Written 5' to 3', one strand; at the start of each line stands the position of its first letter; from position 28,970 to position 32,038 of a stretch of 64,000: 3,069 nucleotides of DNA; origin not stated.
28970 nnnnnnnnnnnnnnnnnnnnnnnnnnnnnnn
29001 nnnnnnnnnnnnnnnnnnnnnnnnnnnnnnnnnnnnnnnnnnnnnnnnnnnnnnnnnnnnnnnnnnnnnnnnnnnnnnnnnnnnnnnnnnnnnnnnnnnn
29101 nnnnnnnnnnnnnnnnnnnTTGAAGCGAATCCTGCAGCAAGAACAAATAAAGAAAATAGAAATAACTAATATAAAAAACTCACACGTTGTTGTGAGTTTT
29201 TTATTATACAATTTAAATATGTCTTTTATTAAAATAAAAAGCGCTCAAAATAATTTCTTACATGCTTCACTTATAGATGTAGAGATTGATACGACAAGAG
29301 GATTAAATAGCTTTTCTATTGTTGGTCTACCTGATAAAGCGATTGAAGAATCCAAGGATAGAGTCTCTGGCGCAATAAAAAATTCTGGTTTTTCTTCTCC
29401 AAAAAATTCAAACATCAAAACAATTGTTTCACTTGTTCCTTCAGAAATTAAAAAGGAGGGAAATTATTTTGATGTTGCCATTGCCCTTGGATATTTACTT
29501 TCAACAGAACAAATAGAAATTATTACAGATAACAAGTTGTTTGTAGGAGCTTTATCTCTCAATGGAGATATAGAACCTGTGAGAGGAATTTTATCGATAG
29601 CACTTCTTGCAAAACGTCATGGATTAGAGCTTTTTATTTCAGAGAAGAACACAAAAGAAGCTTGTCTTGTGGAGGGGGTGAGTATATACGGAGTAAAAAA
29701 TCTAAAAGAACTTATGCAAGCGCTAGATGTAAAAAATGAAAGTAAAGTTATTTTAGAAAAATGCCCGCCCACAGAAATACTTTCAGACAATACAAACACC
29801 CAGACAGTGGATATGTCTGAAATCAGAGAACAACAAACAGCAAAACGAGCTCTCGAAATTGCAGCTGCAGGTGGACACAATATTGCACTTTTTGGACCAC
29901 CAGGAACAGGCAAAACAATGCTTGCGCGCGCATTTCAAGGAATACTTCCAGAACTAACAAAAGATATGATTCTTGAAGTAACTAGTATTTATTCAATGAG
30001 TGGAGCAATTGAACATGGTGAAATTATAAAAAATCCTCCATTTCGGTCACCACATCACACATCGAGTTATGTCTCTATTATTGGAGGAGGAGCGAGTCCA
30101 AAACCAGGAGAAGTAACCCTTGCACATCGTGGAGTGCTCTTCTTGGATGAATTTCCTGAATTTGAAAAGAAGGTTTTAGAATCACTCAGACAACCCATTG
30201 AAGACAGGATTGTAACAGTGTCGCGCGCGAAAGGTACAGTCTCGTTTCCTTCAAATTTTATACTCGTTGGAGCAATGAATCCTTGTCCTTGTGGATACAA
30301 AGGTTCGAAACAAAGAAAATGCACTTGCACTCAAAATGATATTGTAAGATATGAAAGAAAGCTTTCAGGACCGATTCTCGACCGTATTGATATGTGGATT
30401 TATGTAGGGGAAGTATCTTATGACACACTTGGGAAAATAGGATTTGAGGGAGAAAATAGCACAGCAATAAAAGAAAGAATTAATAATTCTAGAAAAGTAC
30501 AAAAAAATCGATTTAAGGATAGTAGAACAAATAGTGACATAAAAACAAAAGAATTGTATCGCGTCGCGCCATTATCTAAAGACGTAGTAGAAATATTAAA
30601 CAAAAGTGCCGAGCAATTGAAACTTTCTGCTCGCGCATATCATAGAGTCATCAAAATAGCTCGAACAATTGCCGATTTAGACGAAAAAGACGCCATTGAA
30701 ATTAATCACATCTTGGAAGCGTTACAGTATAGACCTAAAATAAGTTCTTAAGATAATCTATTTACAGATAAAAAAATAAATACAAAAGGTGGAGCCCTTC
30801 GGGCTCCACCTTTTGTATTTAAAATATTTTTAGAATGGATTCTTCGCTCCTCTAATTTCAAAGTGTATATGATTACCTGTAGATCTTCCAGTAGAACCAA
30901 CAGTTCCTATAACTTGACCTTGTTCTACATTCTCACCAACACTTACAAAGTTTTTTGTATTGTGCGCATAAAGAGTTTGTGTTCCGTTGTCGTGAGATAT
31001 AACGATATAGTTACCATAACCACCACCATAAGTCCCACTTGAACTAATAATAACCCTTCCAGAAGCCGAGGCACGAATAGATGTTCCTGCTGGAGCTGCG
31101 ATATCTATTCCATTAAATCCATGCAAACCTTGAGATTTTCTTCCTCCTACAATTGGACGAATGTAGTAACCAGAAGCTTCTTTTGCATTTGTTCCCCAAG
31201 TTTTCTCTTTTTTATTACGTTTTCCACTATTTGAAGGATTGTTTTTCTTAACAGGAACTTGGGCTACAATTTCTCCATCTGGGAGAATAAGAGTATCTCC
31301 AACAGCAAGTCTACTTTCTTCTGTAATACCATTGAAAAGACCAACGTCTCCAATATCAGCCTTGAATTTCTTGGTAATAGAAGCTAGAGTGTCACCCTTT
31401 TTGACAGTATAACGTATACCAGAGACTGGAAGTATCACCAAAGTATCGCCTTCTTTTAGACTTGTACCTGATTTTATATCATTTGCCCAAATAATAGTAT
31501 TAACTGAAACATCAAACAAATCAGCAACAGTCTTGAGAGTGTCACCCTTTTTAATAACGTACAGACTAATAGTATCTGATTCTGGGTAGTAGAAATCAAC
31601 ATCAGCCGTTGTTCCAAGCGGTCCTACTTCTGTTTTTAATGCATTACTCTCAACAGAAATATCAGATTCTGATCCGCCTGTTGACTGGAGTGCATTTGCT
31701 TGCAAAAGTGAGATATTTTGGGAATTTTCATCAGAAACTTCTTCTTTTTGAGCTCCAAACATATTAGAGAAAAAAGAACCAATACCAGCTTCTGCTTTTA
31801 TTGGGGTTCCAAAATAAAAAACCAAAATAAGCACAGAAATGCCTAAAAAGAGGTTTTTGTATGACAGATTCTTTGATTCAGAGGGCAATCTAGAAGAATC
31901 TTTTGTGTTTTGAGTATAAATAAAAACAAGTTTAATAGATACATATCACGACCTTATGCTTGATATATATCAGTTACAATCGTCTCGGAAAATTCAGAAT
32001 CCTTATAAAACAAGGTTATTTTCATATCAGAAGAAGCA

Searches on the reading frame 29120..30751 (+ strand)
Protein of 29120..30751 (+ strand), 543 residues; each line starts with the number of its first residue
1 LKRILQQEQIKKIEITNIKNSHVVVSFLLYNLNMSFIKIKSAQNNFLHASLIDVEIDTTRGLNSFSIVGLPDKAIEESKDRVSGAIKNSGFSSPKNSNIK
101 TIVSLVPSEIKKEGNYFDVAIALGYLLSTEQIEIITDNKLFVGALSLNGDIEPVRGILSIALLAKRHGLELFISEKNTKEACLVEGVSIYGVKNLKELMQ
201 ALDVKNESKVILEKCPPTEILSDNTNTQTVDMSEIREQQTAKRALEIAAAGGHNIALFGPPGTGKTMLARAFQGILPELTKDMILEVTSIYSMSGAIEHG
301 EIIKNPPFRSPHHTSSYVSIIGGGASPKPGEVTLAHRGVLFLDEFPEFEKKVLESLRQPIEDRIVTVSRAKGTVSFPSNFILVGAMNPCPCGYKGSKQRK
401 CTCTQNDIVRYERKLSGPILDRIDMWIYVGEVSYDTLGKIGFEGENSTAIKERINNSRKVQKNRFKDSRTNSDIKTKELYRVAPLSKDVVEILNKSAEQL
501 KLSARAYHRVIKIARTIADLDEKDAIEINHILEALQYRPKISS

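Call 81: search_protein_families(library=pfam, proteins=[window:29120-30751:+], max_evalue=0.0001)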
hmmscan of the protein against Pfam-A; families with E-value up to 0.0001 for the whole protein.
window:29120-30751:+ (543 aa): 6 families
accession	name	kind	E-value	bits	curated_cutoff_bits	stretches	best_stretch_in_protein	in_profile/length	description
PF01078.27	Mg_chelatase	-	2.6e-89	298.5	20.3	1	231-435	1-205/207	Magnesium chelatase, subunit ChlI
PF13541.12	ChlI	-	7.1e-33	113.5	27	1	54-173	1-116/121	Subunit ChlI of Mg-chelatase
PF13335.12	Mg_chelatase_C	-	2.7e-28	98.8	26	1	444-538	1-94/94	Magnesium chelatase, subunit ChlI C-terminal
PF07728.20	AAA_5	-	3e-11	43.9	22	1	255-393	2-126/139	AAA domain (dynein-related subfamily)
PF00493.29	MCM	-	4.7e-07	29.6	23.3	1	328-429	113-204/224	MCM P-loop domain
PF00158.32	Sigma54_activat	-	5.2e-05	23.4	20.2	0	324-365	81-122/168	Sigma-54 interaction domain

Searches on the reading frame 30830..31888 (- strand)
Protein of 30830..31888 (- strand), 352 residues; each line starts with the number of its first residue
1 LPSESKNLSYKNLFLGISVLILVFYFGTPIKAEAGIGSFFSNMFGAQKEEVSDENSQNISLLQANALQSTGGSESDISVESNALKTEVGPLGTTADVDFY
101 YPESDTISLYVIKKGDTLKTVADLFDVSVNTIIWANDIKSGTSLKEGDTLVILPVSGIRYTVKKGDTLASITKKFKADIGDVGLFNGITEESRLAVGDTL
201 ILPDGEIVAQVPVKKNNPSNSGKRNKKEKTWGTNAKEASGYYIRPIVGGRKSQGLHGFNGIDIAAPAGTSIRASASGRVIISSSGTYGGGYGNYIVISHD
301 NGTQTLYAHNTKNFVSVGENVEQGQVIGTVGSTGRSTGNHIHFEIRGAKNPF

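Call 81: search_protein_families(library=pfam, proteins=[window:30830-31888:-], max_evalue=0.0001)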
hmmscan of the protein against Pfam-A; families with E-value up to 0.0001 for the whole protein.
window:30830-31888:- (352 aa): 4 families
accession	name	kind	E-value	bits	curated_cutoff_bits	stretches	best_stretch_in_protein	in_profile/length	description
PF01551.29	Peptidase_M23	-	1e-30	106.2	28.7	1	259-350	4-92/96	Peptidase family M23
PF01476.26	LysM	-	4.2e-18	65.5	20.9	2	110-152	1-42/43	LysM domain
PF23473.1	LysM3_LYK4_5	-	1.6e-10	41.3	29.3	0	110-140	5-35/48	LYK4/5 LysM3 domain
PF23446.1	LysM1_NFP_LYK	-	3.9e-06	28.1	36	0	116-156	16-56/60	NFP/LYK LysM1 domain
